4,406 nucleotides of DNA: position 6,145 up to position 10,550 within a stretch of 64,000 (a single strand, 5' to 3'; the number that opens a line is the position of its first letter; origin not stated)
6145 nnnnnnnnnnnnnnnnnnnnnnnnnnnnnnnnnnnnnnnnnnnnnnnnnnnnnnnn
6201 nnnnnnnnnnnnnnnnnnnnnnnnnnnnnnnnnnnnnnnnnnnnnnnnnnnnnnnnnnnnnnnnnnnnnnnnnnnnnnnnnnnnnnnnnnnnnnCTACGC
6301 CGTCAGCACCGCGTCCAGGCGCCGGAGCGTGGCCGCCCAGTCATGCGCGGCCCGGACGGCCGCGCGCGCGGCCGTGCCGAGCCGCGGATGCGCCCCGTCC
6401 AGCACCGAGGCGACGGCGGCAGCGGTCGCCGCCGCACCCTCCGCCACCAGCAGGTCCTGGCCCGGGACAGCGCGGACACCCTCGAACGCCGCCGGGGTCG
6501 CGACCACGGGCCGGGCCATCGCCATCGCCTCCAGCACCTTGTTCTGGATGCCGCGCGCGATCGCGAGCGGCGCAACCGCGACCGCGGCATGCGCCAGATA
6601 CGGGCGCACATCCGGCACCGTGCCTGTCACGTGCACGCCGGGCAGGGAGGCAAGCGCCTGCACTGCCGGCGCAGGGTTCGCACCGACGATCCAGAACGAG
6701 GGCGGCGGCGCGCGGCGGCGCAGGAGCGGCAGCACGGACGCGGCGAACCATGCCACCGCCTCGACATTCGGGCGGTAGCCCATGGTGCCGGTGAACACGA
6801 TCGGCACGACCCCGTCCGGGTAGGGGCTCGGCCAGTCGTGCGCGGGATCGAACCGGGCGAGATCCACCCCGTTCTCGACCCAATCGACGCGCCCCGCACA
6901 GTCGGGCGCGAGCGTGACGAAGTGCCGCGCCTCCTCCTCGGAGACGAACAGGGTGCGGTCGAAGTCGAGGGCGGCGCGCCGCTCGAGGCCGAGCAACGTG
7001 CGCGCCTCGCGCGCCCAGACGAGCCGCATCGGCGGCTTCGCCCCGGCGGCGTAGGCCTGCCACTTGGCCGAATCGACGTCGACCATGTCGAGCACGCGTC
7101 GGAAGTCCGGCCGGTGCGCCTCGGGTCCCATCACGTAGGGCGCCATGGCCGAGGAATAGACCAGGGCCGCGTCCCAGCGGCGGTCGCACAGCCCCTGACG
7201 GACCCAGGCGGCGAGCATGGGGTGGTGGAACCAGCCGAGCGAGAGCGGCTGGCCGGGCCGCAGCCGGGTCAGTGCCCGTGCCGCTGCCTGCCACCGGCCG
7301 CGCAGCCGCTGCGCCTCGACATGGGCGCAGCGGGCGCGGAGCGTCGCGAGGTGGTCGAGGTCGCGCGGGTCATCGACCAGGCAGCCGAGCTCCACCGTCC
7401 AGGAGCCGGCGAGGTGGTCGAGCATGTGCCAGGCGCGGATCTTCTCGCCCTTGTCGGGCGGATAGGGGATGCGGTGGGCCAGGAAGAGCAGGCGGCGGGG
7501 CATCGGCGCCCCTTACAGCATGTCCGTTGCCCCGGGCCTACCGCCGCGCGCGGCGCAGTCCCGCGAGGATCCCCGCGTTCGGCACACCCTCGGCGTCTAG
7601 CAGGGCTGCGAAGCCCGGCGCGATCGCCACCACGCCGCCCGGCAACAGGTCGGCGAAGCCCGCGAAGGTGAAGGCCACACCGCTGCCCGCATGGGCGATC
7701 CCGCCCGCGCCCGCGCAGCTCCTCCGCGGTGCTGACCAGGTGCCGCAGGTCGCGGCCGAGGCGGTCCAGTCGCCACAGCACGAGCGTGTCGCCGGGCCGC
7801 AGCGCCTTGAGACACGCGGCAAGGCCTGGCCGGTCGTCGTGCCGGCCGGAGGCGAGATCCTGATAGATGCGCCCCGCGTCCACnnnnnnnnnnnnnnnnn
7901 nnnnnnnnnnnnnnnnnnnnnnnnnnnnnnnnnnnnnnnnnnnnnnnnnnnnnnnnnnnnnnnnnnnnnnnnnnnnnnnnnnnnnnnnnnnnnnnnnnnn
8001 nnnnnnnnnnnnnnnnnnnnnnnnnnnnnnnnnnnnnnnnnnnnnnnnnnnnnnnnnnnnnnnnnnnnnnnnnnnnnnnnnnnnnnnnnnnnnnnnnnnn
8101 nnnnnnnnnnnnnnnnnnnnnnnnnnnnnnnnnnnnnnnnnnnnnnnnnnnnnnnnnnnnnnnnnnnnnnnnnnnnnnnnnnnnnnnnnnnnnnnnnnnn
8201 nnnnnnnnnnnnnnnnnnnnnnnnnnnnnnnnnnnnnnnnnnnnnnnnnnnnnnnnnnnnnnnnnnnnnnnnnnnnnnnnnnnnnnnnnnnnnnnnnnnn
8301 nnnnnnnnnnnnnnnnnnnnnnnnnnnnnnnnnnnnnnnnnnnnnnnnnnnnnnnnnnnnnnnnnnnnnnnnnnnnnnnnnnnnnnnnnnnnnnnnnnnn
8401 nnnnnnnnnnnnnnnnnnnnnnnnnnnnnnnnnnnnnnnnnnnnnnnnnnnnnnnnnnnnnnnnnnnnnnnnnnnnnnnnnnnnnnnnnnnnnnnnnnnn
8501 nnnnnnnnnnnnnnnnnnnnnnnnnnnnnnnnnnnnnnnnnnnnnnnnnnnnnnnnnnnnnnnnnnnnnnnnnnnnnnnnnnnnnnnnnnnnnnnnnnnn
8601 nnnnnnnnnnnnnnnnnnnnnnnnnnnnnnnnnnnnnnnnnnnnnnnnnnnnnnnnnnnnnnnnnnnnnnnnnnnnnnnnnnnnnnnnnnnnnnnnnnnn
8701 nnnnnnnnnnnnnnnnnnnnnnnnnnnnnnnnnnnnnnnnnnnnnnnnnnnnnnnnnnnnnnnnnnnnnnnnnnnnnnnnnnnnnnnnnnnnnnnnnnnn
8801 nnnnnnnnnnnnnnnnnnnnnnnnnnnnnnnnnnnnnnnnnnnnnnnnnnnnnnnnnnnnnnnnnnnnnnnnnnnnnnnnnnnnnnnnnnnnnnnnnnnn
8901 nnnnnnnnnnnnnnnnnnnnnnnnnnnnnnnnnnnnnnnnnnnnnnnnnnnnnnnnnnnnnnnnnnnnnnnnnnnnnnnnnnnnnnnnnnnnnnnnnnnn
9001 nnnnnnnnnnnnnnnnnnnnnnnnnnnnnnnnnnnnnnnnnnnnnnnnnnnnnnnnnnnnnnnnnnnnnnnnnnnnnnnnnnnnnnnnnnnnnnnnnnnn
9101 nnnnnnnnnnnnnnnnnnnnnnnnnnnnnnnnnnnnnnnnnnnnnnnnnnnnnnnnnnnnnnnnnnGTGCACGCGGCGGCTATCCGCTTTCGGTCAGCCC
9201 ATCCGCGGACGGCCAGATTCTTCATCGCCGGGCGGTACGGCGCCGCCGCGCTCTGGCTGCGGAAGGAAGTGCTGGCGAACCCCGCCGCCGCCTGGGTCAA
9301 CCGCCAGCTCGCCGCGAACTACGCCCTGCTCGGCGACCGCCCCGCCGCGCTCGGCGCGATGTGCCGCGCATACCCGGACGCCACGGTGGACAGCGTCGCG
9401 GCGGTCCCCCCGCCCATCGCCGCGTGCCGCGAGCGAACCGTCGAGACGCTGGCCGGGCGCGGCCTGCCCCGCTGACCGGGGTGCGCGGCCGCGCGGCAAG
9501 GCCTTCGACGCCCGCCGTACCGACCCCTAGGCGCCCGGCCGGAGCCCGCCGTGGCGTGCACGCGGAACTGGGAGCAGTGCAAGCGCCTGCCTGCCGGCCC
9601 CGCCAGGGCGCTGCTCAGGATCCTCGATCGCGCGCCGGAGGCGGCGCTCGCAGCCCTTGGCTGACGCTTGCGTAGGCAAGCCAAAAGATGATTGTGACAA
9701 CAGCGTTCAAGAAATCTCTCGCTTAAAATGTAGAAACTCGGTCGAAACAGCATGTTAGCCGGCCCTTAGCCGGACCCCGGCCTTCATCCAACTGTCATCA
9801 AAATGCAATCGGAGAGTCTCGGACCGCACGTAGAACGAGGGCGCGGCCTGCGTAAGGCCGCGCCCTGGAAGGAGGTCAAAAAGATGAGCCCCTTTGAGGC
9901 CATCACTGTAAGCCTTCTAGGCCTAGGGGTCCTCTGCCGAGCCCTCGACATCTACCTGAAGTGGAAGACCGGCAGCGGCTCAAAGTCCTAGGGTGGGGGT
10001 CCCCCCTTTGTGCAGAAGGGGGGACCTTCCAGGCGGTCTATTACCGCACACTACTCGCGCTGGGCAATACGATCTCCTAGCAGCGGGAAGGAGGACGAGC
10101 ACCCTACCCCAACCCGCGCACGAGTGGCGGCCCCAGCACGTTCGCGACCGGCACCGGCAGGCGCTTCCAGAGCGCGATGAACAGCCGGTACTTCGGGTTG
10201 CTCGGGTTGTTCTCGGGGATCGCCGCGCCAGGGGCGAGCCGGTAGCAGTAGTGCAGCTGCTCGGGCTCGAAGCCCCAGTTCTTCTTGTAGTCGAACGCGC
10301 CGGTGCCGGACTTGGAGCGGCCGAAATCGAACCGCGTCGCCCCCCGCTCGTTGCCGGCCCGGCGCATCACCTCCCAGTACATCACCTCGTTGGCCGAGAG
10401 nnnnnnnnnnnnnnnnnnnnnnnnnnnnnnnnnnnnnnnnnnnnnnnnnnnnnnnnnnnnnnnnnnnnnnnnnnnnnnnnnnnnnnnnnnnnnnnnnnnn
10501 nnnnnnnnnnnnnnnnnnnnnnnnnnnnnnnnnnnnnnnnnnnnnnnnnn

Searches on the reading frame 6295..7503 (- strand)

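Call 11: search_protein_families(library=pfam, proteins=[window:6295-7503:-], max_evalue=0.01)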
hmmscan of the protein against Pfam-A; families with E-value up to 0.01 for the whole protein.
window:6295-7503:- (402 aa): 4 families
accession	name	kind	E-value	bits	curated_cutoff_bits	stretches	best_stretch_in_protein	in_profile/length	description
PF13692.12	Glyco_trans_1_4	-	4.1e-26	92.4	27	1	235-368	4-140/142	Glycosyl transferases group 1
PF13524.12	Glyco_trans_1_2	-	0.00015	22.2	25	1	295-396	34-142/144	Glycosyl transferase-like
PF13439.12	Glyco_transf_4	-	0.0011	19.4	28.5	1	164-217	117-170/170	Glycosyltransferase Family 4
PF00534.26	Glycos_transf_1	-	0.0036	17.3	26.4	1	261-370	40-158/172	Glycosyl transferases group 1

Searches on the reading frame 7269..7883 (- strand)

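Call 76: search_protein_families(library=pfam, proteins=[window:7269-7883:-], max_evalue=0.01)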
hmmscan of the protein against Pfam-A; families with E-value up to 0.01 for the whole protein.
window:7269-7883:- (204 aa): 1 family
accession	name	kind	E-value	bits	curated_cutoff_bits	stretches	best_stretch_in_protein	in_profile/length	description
PF00239.26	Resolvase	-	2.5e-14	54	23.3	1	5-60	33-93/145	Resolvase, N terminal domain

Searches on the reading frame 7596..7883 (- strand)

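Call 76: search_protein_families(library=pfam, proteins=[window:7596-7883:-], max_evalue=0.01)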
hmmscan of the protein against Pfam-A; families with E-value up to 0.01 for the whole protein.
window:7596-7883:- (96 aa): 1 family
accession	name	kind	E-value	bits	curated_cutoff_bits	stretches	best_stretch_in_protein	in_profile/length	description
PF00239.26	Resolvase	-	4.8e-15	56.4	23.3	1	5-60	33-93/145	Resolvase, N terminal domain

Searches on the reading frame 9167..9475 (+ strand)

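Call 11: search_protein_families(library=pfam, proteins=[window:9167-9475:+], max_evalue=0.01)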
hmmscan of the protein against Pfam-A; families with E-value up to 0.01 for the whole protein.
window:9167-9475:+ (102 aa): 0 families

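Call 47: search_protein_families(library=ncbifam, proteins=[window:9167-9472:+], max_evalue=10)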
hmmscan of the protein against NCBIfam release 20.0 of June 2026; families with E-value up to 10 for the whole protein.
window:9167-9472:+ (102 aa): 0 families

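Call 48: search_protein_families(library=pfam, proteins=[window:9167-9472:+], max_evalue=10)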
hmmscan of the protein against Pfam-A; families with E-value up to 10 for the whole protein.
window:9167-9472:+ (102 aa): 1 family
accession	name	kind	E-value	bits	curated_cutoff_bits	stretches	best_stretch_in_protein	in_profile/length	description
PF13424.12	TPR_12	-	0.061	14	30.1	1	23-69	24-72/77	Tetratricopeptide repeat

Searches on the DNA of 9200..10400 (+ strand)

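Call 5: search_rna_families(source=window, start=9200, end=10400, threshold=evalue, max_evalue=5)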
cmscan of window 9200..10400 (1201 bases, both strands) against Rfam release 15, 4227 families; matches with E-value up to 5: 5.
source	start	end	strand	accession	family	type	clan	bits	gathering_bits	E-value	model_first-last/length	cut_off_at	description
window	9822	9900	-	RF02454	ncr982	Gene; sRNA;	-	25.7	50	0.35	1-79/79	no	Bacillus sRNA ncr982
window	9997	10030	+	RF00500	TCV_H5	Cis-reg;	-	20.8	70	0.32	1-45/45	no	Turnip crinkle virus (TCV) repressor of minus strand synthesis H5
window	9873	10001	+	RF01872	MEG3_2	Gene; lncRNA;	-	19.2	60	0.53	1-105/105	no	Maternally expressed 3 conserved region 2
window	9460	9501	+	RF03006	M23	Gene; sRNA;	-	17.4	41.2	2.8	1-53/53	no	M23 RNA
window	9887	10035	+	RF01084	TLS-PK3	Cis-reg;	-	16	80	1.4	1-129/129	no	Pseudoknot of tRNA-like structure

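Call 24: search_dna_similar(query=window:9665-10102:+, collection=plasmids, mode=distant, max_evalue=0.01)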
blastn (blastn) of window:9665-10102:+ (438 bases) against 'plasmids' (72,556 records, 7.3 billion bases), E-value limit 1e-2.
No match.

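Call 25: search_dna_similar(query=window:9665-10102:+, collection=phages, mode=distant, max_evalue=0.01)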
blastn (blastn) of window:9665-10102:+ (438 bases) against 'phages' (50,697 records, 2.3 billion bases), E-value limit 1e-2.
No match.

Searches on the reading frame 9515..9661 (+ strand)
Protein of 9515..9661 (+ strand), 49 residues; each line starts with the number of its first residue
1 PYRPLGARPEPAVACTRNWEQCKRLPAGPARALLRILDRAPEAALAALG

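Call 47: search_protein_families(library=ncbifam, proteins=[window:9515-9661:+], max_evalue=10)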
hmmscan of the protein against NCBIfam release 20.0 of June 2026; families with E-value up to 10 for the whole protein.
window:9515-9661:+ (49 aa): 0 families

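Call 48: search_protein_families(library=pfam, proteins=[window:9515-9661:+], max_evalue=10)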
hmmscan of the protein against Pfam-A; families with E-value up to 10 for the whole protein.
window:9515-9661:+ (49 aa): 0 families

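Call 64: search_solved_structures(query=window:9515-9661:+, max_evalue=10, show_alignments=2)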
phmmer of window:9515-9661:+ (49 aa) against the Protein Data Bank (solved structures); distinct sequences matched with E-value up to 10: 10.
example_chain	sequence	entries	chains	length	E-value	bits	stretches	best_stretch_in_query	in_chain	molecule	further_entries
5mfb_A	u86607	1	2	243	0.00014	25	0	14-44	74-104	YIII(Dq)4CqI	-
5mfi_A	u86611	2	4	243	0.00021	24.6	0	17-45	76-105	YIII(Dq.V2)4CqI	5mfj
4d4e_A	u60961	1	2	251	0.00041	23.6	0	14-44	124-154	ARMADILLO REPEAT PROTEIN ARM00016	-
4d49_A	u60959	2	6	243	0.00051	23.3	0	17-45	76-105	ARMADILLO REPEAT PROTEIN ARM00027 | YIII(Dq.V1)4CPAF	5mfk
2ppx_A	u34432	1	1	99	0.0016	21.7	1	7-48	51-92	Uncharacterized protein Atu1735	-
9tv9_A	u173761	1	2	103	0.016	18.7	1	16-44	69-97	Antitoxin HigA-2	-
5jaa_A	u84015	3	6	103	0.028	17.9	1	16-43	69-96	Antitoxin igA-2 | Antitoxin HigA-2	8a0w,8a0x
5j9i_A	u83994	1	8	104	0.029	17.9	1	16-43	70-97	Antitoxin igA-2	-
8gal_B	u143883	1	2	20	0.27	14.8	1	6-25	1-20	Thanatin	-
8gak_B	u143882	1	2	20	0.7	13.6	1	6-25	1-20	Thanatin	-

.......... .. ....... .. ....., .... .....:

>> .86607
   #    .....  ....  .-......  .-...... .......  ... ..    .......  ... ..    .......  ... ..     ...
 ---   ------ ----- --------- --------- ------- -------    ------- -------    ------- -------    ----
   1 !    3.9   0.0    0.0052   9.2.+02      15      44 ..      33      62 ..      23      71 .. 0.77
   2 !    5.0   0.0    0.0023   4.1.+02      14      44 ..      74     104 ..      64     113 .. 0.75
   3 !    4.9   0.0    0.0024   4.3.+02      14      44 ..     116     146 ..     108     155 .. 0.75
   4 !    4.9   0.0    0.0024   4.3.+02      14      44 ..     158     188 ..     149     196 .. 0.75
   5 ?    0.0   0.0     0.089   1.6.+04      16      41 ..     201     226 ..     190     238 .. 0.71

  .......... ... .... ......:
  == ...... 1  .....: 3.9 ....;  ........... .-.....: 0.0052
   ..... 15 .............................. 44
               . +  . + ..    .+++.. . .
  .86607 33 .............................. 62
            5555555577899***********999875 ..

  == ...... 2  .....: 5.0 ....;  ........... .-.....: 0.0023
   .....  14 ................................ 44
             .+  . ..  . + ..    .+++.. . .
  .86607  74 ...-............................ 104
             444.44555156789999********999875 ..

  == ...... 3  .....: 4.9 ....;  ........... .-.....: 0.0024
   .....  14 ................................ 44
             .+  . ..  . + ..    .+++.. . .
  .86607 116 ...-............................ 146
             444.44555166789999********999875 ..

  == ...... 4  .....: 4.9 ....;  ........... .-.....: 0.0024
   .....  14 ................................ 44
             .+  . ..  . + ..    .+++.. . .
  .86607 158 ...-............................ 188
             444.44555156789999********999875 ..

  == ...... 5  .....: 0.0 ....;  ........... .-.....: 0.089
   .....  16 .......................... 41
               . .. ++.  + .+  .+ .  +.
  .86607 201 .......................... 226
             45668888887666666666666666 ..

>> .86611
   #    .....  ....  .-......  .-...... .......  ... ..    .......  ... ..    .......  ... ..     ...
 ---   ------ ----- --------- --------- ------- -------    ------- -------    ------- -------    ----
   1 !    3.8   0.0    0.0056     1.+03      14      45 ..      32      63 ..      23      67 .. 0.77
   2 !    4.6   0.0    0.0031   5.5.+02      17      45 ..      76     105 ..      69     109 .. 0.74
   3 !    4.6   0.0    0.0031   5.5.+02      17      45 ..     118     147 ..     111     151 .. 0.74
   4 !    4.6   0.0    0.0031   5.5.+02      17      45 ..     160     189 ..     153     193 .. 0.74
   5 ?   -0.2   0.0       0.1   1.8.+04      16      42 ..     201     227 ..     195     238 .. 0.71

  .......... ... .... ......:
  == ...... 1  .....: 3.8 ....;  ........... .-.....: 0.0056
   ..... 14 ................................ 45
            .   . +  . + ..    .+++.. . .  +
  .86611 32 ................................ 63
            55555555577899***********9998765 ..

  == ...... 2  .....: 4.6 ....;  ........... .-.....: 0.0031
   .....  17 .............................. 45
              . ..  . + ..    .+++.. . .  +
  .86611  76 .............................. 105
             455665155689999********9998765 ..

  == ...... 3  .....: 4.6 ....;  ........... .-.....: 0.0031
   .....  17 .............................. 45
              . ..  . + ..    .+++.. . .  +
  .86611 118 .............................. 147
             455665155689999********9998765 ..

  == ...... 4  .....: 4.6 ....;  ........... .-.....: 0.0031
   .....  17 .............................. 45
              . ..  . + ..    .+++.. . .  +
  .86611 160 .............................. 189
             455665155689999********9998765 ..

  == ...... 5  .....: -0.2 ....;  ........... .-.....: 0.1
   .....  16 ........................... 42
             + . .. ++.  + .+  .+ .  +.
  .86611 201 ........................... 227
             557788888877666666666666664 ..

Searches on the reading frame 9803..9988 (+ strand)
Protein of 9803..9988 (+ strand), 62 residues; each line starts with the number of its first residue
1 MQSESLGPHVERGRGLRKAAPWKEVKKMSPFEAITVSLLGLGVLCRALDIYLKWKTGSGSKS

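Call 11: search_protein_families(library=pfam, proteins=[window:9803-9988:+], max_evalue=0.01)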
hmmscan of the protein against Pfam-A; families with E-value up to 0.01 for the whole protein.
window:9803-9988:+ (62 aa): 0 families

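Call 30: find_related_loci(query=window:9803-9988:+, collection=metagenome_contigs, flank=3000)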
Query window:9803-9988:+ (62 aa) in metagenome_contigs; peptide patterns used: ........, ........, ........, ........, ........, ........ (x = any residue, [..] = any of these).
600 stretches matched a pattern, but none encodes a relative of the query by tblastn (E <= 1e-3).

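Call 46: search_protein_families(library=phrogs, proteins=[window:9803-9988:+], max_evalue=10)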
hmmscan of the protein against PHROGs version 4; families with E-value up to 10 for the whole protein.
window:9803-9988:+ (62 aa): 2 families
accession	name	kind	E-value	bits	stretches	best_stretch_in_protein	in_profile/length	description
phrog_3023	-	unknown function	0.0011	19.4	1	26-54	6-34/38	-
phrog_23425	-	unknown function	0.38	11.8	0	7-29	34-56/69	-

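Call 54: find_related_loci(query=window:9803-9988:+, collection=viral_contigs, flank=3000)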
Query window:9803-9988:+ (62 aa) in viral_contigs; peptide patterns used: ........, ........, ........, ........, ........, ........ (x = any residue, [..] = any of these).
43 stretches matched a pattern, but none encodes a relative of the query by tblastn (E <= 1e-3).

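Call 55: find_related_loci(query=window:9803-9988:+, collection=genome_contigs, flank=3000)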
Query window:9803-9988:+ (62 aa) in genome_contigs; peptide patterns used: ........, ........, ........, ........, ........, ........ (x = any residue, [..] = any of these).
599 stretches matched a pattern, but none encodes a relative of the query by tblastn (E <= 1e-3).

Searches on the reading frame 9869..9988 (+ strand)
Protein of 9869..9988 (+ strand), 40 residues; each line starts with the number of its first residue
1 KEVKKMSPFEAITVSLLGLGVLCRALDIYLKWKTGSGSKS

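Call 11: search_protein_families(library=pfam, proteins=[window:9884-9988:+], max_evalue=0.01)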
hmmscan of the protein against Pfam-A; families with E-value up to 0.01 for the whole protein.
window:9884-9988:+ (35 aa): 0 families

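Call 13: find_homologous_proteins(query=window:9869-9988:+, max_evalue=10)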
Query window:9869-9988:+ (40 aa): 1 proteins with E <= 10 among 1 candidates.
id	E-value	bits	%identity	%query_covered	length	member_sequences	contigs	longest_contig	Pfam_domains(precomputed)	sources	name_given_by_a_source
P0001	1.9e-17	78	100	100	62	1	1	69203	-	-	-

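Call 46: search_protein_families(library=phrogs, proteins=[window:9884-9988:+], max_evalue=10)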
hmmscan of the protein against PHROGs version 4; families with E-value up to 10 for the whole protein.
window:9884-9988:+ (35 aa): 1 family
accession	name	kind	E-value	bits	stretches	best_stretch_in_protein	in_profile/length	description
phrog_3023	-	unknown function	0.0014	19.1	1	1-27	8-34/38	-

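Call 47: search_protein_families(library=ncbifam, proteins=[window:9884-9988:+], max_evalue=10)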
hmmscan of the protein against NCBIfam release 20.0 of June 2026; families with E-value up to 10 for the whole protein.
window:9884-9988:+ (35 aa): 0 families

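Call 48: search_protein_families(library=pfam, proteins=[window:9884-9988:+], max_evalue=10)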
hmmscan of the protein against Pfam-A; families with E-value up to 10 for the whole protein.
window:9884-9988:+ (35 aa): 0 families

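Call 49: search_dna_similar(query=window:9884-9988:+, collection=phages, mode=protein, max_evalue=10, max_rows=30)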
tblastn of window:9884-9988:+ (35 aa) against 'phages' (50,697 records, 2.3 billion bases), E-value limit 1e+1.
Records with a match: 53; places in all: 53; records where one place covers at least 80% of the query: 0.
Best place of each record, by identity: <60% 53.
By first word of the organism name: Mycobacterium 52; Mycolicibacterium 1.
By host as written in the record: Mycobacterium smegmatis mc2 155 41; Mycobacterium smegmatis mc#155 8; Mycobacterium smegmatis SN2 2; Mycobacterium smegmatius mc2 155 1; Mycolicibacterium smegmatis MC2 155 1.
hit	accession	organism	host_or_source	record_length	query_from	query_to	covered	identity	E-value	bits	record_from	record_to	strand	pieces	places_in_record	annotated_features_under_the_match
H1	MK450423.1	Mycobacterium phage Stubby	Mycobacterium smegmatis mc2 155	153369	1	27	77%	44.4%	2e+0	30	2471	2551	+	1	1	5: hypothetical protein | 4: hypothetical protein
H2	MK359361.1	Mycobacterium phage Darko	Mycobacterium smegmatis mc2 155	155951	1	27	77%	44.4%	4e+0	29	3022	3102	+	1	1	7: hypothetical protein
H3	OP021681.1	Mycobacterium phage Capablanca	Mycobacterium smegmatis mc2 155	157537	1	27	77%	44.4%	4e+0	29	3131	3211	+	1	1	8: membrane protein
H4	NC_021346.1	Mycobacterium phage Gizmo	Mycobacterium smegmatis mc2 155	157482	1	27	77%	44.4%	4e+0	29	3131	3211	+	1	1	8: hypothetical protein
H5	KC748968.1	Mycobacterium phage Gizmo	Mycobacterium smegmatis mc2 155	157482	1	27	77%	44.4%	4e+0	29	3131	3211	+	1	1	8: hypothetical protein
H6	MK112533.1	Mycobacterium phage Bonray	Mycobacterium smegmatis mc2 155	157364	1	27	77%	44.4%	4e+0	29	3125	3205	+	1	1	8: hypothetical protein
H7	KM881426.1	Mycobacterium phage ZygoTaiga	Mycobacterium smegmatis mc2 155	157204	1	27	77%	44.4%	4e+0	29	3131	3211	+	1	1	hypothetical protein (x2)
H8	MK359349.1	Mycobacterium phage FoxtrotP1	Mycobacterium smegmatis mc2 155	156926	1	27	77%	44.4%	4e+0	29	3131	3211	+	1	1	8: hypothetical protein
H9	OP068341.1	Mycobacterium phage Maby2021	Mycobacterium smegmatis mc2 155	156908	1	27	77%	44.4%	4e+0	29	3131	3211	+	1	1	8: hypothetical protein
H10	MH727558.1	Mycobacterium phage Salacia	Mycobacterium smegmatis mc2 155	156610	1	27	77%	44.4%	4e+0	29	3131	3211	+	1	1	8: hypothetical protein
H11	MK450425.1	Mycobacterium phage Shelob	Mycobacterium smegmatis mc2 155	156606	1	27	77%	44.4%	4e+0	29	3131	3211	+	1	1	8: hypothetical protein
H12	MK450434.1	Mycobacterium phage DrPhinkDaddy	Mycobacterium smegmatis mc2 155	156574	1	27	77%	44.4%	4e+0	29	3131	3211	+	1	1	8: hypothetical protein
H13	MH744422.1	Mycobacterium phage Roots515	Mycobacterium smegmatis mc2 155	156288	1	27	77%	44.4%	4e+0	29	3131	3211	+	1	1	8: hypothetical protein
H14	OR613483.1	Mycobacterium phage PurduePete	Mycobacterium smegmatis mc#155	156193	1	27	77%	44.4%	4e+0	29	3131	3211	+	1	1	8: membrane protein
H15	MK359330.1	Mycobacterium phage Iota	Mycobacterium smegmatis mc2 155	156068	1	27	77%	44.4%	4e+0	29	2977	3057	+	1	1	7: hypothetical protein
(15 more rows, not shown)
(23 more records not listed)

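Call 51: get_annotated_region(hit=H3, flank=600)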
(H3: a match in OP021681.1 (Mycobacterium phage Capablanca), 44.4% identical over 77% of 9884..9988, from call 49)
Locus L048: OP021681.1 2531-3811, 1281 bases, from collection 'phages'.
description: Mycobacterium phage Capablanca, complete genome.
organism: Mycobacterium phage Capablanca (NCBI taxid 2970487)
taxonomy: Viruses; Duplodnaviria; Heunggongvirae; Uroviricota; Caudoviricetes; Ceeclamvirinae; Bixzunavirus
host: Mycobacterium smegmatis mc2 155; source: soil; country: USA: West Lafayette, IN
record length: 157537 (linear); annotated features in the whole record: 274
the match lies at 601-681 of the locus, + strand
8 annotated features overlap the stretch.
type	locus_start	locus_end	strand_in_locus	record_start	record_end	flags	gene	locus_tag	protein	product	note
CDS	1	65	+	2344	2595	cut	4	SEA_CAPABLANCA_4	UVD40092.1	hypothetical protein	-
CDS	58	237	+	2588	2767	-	5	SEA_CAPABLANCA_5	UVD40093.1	hypothetical protein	-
CDS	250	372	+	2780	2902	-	6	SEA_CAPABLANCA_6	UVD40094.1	hypothetical protein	-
CDS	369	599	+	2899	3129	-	7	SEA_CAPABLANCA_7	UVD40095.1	hypothetical protein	-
CDS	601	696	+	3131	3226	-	8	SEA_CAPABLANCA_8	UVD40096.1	membrane protein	-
CDS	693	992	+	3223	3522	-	9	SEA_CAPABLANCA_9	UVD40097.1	hypothetical protein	-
CDS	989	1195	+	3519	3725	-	10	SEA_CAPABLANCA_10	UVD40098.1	membrane protein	-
CDS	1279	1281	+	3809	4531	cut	11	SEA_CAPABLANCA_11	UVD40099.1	hypothetical protein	-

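Call 62: search_protein_representatives(protein=window:9884-9988:+)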
Query: 35 residues. Proteins with E-value up to 0.001 (for the whole library): 2; up to 1e-10: 1; up to 1e-30: 0. The best 2 are listed.
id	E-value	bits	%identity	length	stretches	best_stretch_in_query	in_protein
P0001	9.2e-15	67.5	100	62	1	1-35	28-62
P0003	6.3e-04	34.9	40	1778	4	7-33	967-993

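Call 63: find_encoding_contigs(protein=P0001, flank=4000, max_places=6)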
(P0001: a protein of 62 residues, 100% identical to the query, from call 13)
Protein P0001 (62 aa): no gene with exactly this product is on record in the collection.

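Call 75: predict_structure(protein=window:9884-9988:+)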
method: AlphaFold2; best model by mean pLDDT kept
length: 35 residues; sequences in the alignment: 1
mean_pLDDT: 84.3   pTM: 0.44
mean pLDDT of the five models: 84.3, 84.0, 83.4, 82.7, 82.0
residues with pLDDT >= 90: 20; 70-90: 8; 50-70: 6; < 50: 1
segments of 3 or more residues with pLDDT < 50: none
pLDDT, mean of each block of 10 residues (from residue 1): 86 95 87 55
secondary structure, 60 per line:
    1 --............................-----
elements in order: H3-30
